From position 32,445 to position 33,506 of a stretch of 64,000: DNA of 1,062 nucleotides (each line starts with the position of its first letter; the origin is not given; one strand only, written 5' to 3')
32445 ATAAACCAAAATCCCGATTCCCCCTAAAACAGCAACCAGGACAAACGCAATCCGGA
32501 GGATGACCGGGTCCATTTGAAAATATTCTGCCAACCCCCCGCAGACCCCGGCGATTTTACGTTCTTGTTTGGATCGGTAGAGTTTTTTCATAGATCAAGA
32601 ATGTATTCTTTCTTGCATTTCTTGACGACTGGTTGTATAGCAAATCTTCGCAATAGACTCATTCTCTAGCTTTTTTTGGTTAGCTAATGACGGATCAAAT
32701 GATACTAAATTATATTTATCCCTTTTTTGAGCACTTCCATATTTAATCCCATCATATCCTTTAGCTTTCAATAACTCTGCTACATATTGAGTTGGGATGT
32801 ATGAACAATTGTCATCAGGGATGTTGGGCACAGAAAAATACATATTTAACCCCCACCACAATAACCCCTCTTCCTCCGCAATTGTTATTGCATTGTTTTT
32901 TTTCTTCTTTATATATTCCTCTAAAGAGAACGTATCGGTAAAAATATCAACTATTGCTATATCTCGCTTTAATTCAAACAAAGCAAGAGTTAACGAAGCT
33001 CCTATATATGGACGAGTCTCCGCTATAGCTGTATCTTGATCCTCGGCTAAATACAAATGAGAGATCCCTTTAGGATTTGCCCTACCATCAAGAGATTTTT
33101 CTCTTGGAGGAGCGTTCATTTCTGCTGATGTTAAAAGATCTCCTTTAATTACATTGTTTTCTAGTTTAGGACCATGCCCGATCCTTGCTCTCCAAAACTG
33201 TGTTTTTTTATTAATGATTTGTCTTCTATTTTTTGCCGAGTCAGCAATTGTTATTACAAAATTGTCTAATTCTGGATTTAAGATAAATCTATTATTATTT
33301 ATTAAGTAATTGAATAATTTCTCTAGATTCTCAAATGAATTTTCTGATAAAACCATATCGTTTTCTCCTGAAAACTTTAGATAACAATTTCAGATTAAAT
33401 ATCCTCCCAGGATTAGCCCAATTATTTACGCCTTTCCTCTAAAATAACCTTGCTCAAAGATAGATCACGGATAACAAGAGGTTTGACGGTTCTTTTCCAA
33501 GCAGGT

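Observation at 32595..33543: Orphan RES-domain toxin gene as a single-gene AT-rich insertion between ocd and pspC-crcB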

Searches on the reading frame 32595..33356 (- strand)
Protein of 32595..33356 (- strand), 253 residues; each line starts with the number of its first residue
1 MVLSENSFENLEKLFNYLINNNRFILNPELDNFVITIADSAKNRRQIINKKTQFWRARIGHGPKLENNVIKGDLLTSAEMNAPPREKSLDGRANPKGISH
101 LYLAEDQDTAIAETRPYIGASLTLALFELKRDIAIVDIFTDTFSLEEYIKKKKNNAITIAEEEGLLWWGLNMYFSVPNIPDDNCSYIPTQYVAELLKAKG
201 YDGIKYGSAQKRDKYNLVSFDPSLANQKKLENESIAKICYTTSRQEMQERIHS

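Call 3: search_protein_families(library=pfam, proteins=[window:32595-33356:-], max_evalue=1)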
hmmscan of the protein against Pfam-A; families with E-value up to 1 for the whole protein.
window:32595-33356:- (253 aa): 1 family
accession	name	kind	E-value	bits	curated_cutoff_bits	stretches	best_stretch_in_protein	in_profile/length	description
PF08808.17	RES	-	2.3e-15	57.4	23.2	1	88-228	24-146/157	RES domain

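Call 4: search_protein_families(library=ncbifam, proteins=[window:32595-33356:-], max_evalue=1)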
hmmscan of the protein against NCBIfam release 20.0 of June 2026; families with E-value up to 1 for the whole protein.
window:32595-33356:- (253 aa): 1 family
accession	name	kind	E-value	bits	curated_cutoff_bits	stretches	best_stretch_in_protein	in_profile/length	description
NF049844.1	Res_ParT_toxin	subfamily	0.07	12.9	110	1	89-121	20-52/147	type II RES/Xre toxin-antitoxin system toxin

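Call 7: search_protein_families(library=padloc, proteins=[window:32595-33356:-], max_evalue=1)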
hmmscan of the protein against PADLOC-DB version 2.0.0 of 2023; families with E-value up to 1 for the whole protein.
window:32595-33356:- (253 aa): 0 families

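Call 8: find_homologous_proteins(query=window:32595-33356:-)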
Query window:32595-33356:- (253 aa): 206 proteins with E <= 0.001 among 867 candidates; the best 120 are listed.
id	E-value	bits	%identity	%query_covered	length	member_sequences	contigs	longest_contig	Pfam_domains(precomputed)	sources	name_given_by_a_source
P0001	6.2e-165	565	100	100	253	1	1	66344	PF08808.18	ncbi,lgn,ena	-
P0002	8.2e-70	253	57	82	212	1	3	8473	PF08808.18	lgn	-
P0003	2.6e-64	235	49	94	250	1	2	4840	PF08808.18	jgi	jgi:hypothetical protein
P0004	4.4e-58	215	47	93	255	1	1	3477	PF08808.18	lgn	-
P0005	1.2e-51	194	43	93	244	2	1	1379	PF08808.18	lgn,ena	-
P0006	1.8e-51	193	44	96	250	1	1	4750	PF08808.18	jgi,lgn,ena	-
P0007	8.1e-51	191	43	93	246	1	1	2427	PF08808.18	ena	-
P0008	3.7e-50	189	42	93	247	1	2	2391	PF08808.18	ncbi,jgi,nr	ncbi:MAG: RES family NAD+ phosphorylase [Parcubacteria group bacterium]|nr:RES family NAD+ phosphory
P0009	4.2e-50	189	43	97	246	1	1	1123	PF08808.18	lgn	-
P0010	5.0e-50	189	46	92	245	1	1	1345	PF08808.18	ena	-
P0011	8.5e-50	188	45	92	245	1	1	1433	PF08808.18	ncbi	-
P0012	1.5e-49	187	44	92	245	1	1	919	PF08808.18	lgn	-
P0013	5.3e-47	179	43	92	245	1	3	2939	PF08808.18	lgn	-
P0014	1.8e-46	177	43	92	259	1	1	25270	PF08808.18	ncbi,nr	ncbi:MAG: RES family NAD+ phosphorylase [Candidatus Omnitrophica bacterium]|nr:RES family NAD+ phosp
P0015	3.8e-46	176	42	98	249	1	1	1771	PF08808.18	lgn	-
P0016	4.4e-46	176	40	96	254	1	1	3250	PF08808.18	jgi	jgi:hypothetical protein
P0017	1.2e-44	171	43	92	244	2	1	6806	PF08808.18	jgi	-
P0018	2.1e-44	170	43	92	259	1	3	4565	PF08808.18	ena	-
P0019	2.0e-43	167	41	92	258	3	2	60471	PF08808.18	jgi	-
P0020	2.2e-41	160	44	85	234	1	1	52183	PF08808.18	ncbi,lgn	-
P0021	3.5e-41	160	39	92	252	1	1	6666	PF08808.18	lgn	-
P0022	1.4e-40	158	41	93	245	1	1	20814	PF08808.18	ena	-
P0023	9.8e-34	135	39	89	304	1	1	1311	PF08808.18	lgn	-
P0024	1.0e-31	129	38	83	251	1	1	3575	PF08808.18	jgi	-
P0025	2.0e-31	128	36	95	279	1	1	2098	PF08808.18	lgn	-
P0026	4.2e-30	123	35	88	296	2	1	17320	PF08808.18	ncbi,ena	-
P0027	1.5e-29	122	37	82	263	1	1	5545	PF08808.18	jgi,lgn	jgi:hypothetical protein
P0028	2.1e-29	121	36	77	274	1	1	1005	PF08808.18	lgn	-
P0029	9.2e-29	119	35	87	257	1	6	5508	PF08808.18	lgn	-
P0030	1.3e-28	118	33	93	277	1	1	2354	PF08808.18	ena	-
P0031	1.5e-28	118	34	84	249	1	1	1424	PF08808.18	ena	-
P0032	3.3e-28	117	34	96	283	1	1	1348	PF08808.18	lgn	-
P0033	2.3e-27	114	34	95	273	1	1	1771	PF08808.18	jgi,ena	-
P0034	1.9e-26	111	37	87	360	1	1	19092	PF08808.18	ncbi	-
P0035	4.0e-26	110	35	81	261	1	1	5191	PF08808.18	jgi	jgi:hypothetical protein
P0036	9.6e-26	109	36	83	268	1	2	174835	PF08808.18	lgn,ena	-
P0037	4.5e-25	107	41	75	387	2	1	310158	PF08808.18,PF18870.7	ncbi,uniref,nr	ncbi:RES domain-containing protein [Paenibacillus peoriae]|uniref:RES domain-containing protein n=1 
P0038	5.4e-25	107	33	94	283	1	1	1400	PF08808.18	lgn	-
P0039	1.7e-24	105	34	81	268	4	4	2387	PF08808.18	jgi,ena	jgi:hypothetical protein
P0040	7.2e-24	103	35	74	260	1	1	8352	PF08808.18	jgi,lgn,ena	-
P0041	1.0e-23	102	33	89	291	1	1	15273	PF08808.18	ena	-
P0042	1.6e-23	102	36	84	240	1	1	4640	PF08808.18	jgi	jgi:hypothetical protein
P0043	3.4e-23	101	34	83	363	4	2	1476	PF08808.18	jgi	jgi:hypothetical protein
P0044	7.8e-23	100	37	74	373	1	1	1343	PF08808.18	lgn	-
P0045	8.0e-23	100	34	87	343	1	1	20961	PF08808.18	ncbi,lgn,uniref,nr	ncbi:RES domain-containing protein [Bacillus sp. OV322]|uniref:RES domain-containing protein n=1 Tax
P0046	5.6e-22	97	32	87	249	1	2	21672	PF08808.18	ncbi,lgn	ncbi:MAG: RES family NAD+ phosphorylase [Actinomycetota bacterium]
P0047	6.5e-22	97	37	69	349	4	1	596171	PF08808.18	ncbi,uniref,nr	ncbi:RES family NAD+ phosphorylase [Bacillus pumilus]|uniref:RES family NAD+ phosphorylase n=1 Tax=B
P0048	7.3e-22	96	30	86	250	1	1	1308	PF08808.18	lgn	-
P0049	1.0e-21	96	36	72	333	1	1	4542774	PF08808.18,PF18870.7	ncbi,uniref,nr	ncbi:RES family NAD+ phosphorylase [Bacillus sp. FJAT-49732]|uniref:RES family NAD+ phosphorylase n=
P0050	1.1e-21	96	34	81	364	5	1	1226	PF08808.18,PF18870.7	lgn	-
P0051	2.1e-21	95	35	76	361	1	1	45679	PF08808.18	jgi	jgi:hypothetical protein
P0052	3.4e-21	94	35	80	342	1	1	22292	PF08808.18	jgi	jgi:hypothetical protein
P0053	3.8e-21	94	33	81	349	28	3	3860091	PF08808.18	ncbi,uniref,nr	ncbi:hypothetical protein UP15_11825 [Bacillus pumilus]|uniref:RES family NAD+ phosphorylase n=1 Tax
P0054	4.4e-21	94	33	86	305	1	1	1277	PF08808.18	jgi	-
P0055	4.4e-21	94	34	77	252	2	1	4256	PF08808.18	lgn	-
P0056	5.2e-21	94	32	85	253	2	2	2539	PF08808.18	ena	-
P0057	5.7e-21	93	35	81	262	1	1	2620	PF08808.18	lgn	-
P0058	6.8e-21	93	34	77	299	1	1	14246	PF08808.18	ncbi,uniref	ncbi:RES family NAD+ phosphorylase, partial [Bacillus safensis]|uniref:RES family NAD+ phosphorylase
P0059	6.8e-21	93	34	77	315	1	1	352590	PF08808.18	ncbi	ncbi:RES family NAD+ phosphorylase, partial [Bacillus safensis]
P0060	2.3e-20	91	33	81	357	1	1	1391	PF08808.18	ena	-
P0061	2.8e-20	91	41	58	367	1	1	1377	PF08808.18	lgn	-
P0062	2.8e-20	91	34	74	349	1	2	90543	PF08808.18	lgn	-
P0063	2.9e-20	91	37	64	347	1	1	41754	PF08808.18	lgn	-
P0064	3.3e-20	91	39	63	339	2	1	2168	PF08808.18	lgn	-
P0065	3.5e-20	91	34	74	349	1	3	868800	PF08808.18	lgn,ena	-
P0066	4.1e-20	91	34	77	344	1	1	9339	PF08808.18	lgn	-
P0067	4.3e-20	91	35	74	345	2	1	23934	PF08808.18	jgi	jgi:hypothetical protein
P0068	4.5e-20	91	33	92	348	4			PF08808.18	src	-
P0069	6.6e-20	90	34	74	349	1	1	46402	PF08808.18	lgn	-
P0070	7.9e-20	90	36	74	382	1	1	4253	PF08808.18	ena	-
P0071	8.6e-20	90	33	95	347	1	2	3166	PF08808.18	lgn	-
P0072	9.8e-20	89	30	84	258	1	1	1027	PF08808.18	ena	-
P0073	1.0e-19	89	36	66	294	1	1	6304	PF08808.18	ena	-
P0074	1.3e-19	89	34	82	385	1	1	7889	PF08808.18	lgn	-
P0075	2.5e-19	88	39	59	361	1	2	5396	PF08808.18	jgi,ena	jgi:hypothetical protein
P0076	4.7e-19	87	38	62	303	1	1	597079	PF08808.18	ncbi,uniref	ncbi:RES family NAD+ phosphorylase [Jeotgalibacillus marinus]|uniref:RES family NAD+ phosphorylase n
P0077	5.7e-19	87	35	68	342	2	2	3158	PF08808.18,PF18870.7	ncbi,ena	-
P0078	6.6e-19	87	35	74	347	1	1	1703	PF08808.18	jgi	jgi:hypothetical protein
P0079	9.3e-19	86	34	74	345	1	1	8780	PF08808.18,PF18870.7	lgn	-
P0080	1.8e-18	85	37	65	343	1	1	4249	PF08808.18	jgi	jgi:hypothetical protein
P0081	1.9e-18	85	34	87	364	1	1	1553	PF08808.18,PF18870.7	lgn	-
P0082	3.7e-18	84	38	63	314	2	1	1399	PF08808.18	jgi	-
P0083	5.9e-18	84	34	87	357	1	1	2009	PF08808.18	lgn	-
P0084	7.4e-18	83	36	74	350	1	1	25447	PF08808.18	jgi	jgi:hypothetical protein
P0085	2.0e-17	82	37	56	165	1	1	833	PF08808.18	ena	-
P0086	3.4e-17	81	34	81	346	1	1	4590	PF08808.18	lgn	-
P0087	4.7e-17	81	36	65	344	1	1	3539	PF08808.18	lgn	-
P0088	6.7e-17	80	34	75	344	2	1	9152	PF08808.18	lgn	-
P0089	8.8e-17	80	35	81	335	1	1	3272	PF08808.18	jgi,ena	-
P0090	1.0e-16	80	32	81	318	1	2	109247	PF08808.18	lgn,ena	-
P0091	2.0e-16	79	34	75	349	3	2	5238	PF08808.18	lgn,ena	-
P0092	4.0e-16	78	38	56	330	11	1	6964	PF08808.18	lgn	-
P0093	5.2e-16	77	31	81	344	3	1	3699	PF08808.18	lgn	-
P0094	8.4e-16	77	38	55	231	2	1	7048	PF08808.18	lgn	-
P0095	8.6e-16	77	32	77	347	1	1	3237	PF08808.18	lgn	-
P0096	1.2e-15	76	36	66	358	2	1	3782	PF08808.18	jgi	jgi:RES domain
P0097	1.4e-15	76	31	84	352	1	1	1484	PF08808.18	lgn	-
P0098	1.5e-15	76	37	64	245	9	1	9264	PF08808.18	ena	-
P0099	2.1e-15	75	35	81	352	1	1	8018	PF08808.18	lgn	-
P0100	2.5e-15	75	38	56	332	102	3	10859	PF08808.18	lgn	-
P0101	2.9e-15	75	29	94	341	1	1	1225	PF08808.18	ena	-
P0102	3.1e-15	75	32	77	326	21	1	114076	PF08808.18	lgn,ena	-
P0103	4.0e-15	74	31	87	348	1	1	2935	PF08808.18,PF18870.7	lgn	-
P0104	5.2e-15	74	36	64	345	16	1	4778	PF08808.18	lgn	-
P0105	6.0e-15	74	33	74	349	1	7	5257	PF08808.18,PF18870.7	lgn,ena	-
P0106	6.2e-15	74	33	73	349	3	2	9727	PF08808.18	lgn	-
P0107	6.5e-15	74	34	61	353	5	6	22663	PF08808.18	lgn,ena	-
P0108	8.9e-15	73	34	68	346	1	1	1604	PF08808.18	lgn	-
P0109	1.1e-14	73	36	64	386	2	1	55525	PF08808.18,PF18870.7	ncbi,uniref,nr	ncbi:hypothetical protein BK744_03305 [Bacillus thuringiensis serovar zhaodongensis]|uniref:RES doma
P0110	1.3e-14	73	36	62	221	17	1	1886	PF08808.18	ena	-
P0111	1.4e-14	73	33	70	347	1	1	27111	PF08808.18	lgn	-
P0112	2.5e-14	72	31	92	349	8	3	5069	PF08808.18,PF18870.7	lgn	-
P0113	2.5e-14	72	36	52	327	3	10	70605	PF08808.18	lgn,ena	-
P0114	2.7e-14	72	32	74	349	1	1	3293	PF08808.18,PF18870.7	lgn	-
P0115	2.7e-14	72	34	73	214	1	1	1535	PF08808.18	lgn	-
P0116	3.0e-14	71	37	68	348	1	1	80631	PF08808.18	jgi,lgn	jgi:hypothetical protein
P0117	3.1e-14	71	30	94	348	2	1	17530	PF08808.18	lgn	-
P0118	3.8e-14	71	37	56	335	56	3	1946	PF08808.18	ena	-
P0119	4.2e-14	71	31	73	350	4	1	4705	PF08808.18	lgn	-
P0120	4.9e-14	71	33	67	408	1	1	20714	PF08808.18,PF18870.7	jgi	jgi:hypothetical protein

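Call 9: find_encoding_contigs(protein=P0001, flank=6000, max_places=4)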
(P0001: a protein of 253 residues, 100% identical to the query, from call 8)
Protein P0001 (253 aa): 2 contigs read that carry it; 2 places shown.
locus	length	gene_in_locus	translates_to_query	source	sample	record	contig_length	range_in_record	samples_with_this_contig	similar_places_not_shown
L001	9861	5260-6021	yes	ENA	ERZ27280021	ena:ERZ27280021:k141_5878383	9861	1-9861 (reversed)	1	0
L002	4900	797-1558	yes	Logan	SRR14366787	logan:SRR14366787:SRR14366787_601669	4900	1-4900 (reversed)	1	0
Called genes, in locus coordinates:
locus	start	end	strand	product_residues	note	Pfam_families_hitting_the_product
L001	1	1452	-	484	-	?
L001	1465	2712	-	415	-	PF01882:DUF58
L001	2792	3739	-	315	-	PF20030:bpMoxR, PF00004:AAA (faint), PF07726:AAA_3, PF07728:AAA_5, PF17863:AAA_lid_2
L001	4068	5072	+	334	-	PF02423:OCD_Mu_crystall, PF01488:Shikimate_DH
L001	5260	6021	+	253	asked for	PF08808:RES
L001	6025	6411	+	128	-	PF04024:PspC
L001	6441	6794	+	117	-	PF02537:CRCB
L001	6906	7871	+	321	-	-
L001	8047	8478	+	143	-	PF14534:DUF4440 (weak)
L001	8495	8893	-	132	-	PF04355:BamE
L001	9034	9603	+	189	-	-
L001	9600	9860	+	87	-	?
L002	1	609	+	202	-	?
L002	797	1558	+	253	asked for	PF08808:RES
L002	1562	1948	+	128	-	PF04024:PspC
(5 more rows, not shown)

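Call 10: find_encoding_contigs(protein=P0014, flank=5000, max_places=3)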
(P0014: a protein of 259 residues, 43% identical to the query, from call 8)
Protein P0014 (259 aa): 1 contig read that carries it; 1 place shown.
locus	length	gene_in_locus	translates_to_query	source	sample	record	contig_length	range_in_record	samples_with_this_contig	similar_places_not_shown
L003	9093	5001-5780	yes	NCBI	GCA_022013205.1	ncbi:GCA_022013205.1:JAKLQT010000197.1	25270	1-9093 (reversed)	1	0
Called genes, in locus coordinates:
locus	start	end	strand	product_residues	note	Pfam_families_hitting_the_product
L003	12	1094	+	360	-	-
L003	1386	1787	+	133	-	-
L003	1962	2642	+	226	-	PF04471:Mrr_cat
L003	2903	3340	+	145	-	-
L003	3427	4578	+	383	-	PF04471:Mrr_cat, PF22722:NA-iREase1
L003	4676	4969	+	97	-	-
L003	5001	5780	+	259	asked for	PF08808:RES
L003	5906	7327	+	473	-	PF25856:MPN635_N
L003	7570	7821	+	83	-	PF09386:ParD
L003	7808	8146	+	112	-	PF02452:PemK_toxin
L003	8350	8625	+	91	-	PF13744:HTH_37, PF01381:HTH_3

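Call 11: find_encoding_contigs(protein=P0019, flank=5000, max_places=3)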
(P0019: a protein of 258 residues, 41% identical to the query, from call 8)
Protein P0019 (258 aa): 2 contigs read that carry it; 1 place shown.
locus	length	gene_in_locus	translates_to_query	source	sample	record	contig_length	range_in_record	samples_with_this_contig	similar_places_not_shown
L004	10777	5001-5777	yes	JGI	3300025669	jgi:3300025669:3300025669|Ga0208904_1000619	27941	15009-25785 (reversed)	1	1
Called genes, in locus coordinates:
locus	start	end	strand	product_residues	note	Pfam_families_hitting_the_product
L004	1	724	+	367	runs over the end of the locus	PF14516:AAA_35 (faint), PF01637:ATPase_2, PF13173:AAA_14 (faint)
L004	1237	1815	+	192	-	PF01909:NTP_transf_2, PF18765:Polbeta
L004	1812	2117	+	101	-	-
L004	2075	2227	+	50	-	-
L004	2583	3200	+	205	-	PF22600:MTPAP-like_central (faint), PF01909:NTP_transf_2, PF18765:Polbeta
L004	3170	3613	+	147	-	-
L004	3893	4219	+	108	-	-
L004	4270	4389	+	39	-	-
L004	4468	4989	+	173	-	-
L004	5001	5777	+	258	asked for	PF08808:RES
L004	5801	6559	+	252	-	PF18730:HEPN_Cthe2314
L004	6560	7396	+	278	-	PF18928:DUF5677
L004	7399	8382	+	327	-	-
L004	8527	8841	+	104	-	PF00376:MerR (faint)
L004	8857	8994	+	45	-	-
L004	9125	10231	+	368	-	PF17761:DUF1016_N, PF06250:YhcG_C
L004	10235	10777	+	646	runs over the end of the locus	PF02810:SEC-C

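Call 26: predict_structure(alignment_id=A1)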
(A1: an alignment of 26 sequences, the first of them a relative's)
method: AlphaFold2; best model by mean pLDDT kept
length: 253 residues; sequences in the alignment: 26
mean_pLDDT: 85.6   pTM: 0.83
mean pLDDT of the five models: 85.6, 84.6, 83.8, 82.9, 82.8
residues with pLDDT >= 90: 124; 70-90: 98; 50-70: 19; < 50: 12
segments of 3 or more residues with pLDDT < 50: 87-91, 93-97
pLDDT, mean of each block of 10 residues (from residue 1): 71 93 88 94 97 94 72 79 57 52 94 89 96 97 80 82 90 82 80 94 94 92 94 90 86 86
secondary structure, 60 per line:
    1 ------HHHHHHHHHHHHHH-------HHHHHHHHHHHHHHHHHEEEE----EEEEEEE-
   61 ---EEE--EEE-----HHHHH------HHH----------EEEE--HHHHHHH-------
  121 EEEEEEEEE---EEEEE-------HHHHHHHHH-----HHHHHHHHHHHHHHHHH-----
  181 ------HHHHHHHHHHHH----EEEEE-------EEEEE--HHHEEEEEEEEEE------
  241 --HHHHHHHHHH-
elements in order: H7-20 H28-44 E45-48 E53-59 E64-66 E69-71 H77-81 E101-104 H107-113 E121-129 E133-137 H145-153 H159-175 H187-198 E203-207 E215-219 E225-234 H243-252

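Call 31: fold_search(model_id=the predicted structure, library=pdb)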
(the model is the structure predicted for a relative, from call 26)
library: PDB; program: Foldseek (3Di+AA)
matches with E <= 10: 195; with E <= 0.001: 3
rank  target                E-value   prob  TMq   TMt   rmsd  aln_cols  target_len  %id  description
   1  6fkg_B                6.3e-05  1.00  0.38  0.50   8.9       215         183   12  Crystal structure of the M.tuberculosis MbcT-MbcA toxin-antitoxin complex. (released 2019-02-27)
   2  8qnl_C                6.5e-04  1.00  0.40  0.40   7.8       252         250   12  Structure of the toxin-antitoxin NatRT complex from Pseudomonas aeruginosa (released 2024-10-02)
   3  9k3a_B                7.4e-04  0.98  0.34  0.10  19.6       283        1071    9  Cyanophage A4 pre-ejectosome with C1 symmetry (released 2025-04-09)
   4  1dtp                  1.3e-03  0.98  0.31  0.39   9.7       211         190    8  THE STRUCTURE OF THE ISOLATED CATALYTIC DOMAIN OF DIPHTHERIA TOXIN (released 1994-11-01)
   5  9qe9_B                3.7e-03  0.98  0.33  0.43   7.8       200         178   13  Catalytic domain of Streptomyces Antiquus Insecticidal Protein (SAIP) from Streptomyces klenkii (released 2026-03-11)
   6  4ow6_A                5.7e-03  0.98  0.35  0.20   8.6       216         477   10  Crystal structure of Diphtheria Toxin at acidic pH (released 2014-04-02)
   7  7k7e_A                8.1e-03  0.93  0.29  0.16   8.8       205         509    9  Crystal structure of diphtheria toxin from crystals obtained at pH 7.0 (released 2020-11-18)
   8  7k7d_B                1.0e-02  0.91  0.28  0.16   9.2       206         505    9  Crystal structure of diphtheria toxin from crystals obtained at pH 6.0 (released 2020-11-18)
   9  6kyf                  1.2e-02  0.87  0.27  0.41  10.1       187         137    8  Crystal structure of an anti-CRISPR protein (released 2020-09-23)
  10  1ddt                  1.3e-02  0.91  0.31  0.17   9.2       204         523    8  THE REFINED STRUCTURE OF DIMERIC DIPHTHERIA TOXIN AT 2.0 ANGSTROMS RESOLUTION (released 1994-07-31)
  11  9qe9_A                1.7e-02  0.90  0.33  0.43   7.7       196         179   13  Catalytic domain of Streptomyces Antiquus Insecticidal Protein (SAIP) from Streptomyces klenkii (released 2026-03-11)
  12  1f0l_B                2.0e-02  0.89  0.32  0.17   8.7       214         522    8  1.55 ANGSTROM CRYSTAL STRUCTURE OF WILD TYPE DIPHTHERIA TOXIN (released 2000-11-16)
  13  7k7b_A                2.1e-02  0.90  0.31  0.17   8.2       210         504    8  Crystal structure of diphtheria toxin from crystals obtained at pH 5.0 (released 2020-11-18)
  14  4ow6_B                2.3e-02  0.84  0.30  0.17   9.5       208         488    8  Crystal structure of Diphtheria Toxin at acidic pH (released 2014-04-02)
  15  1f0l_A                2.4e-02  0.84  0.30  0.17   9.5       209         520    9  1.55 ANGSTROM CRYSTAL STRUCTURE OF WILD TYPE DIPHTHERIA TOXIN (released 2000-11-16)
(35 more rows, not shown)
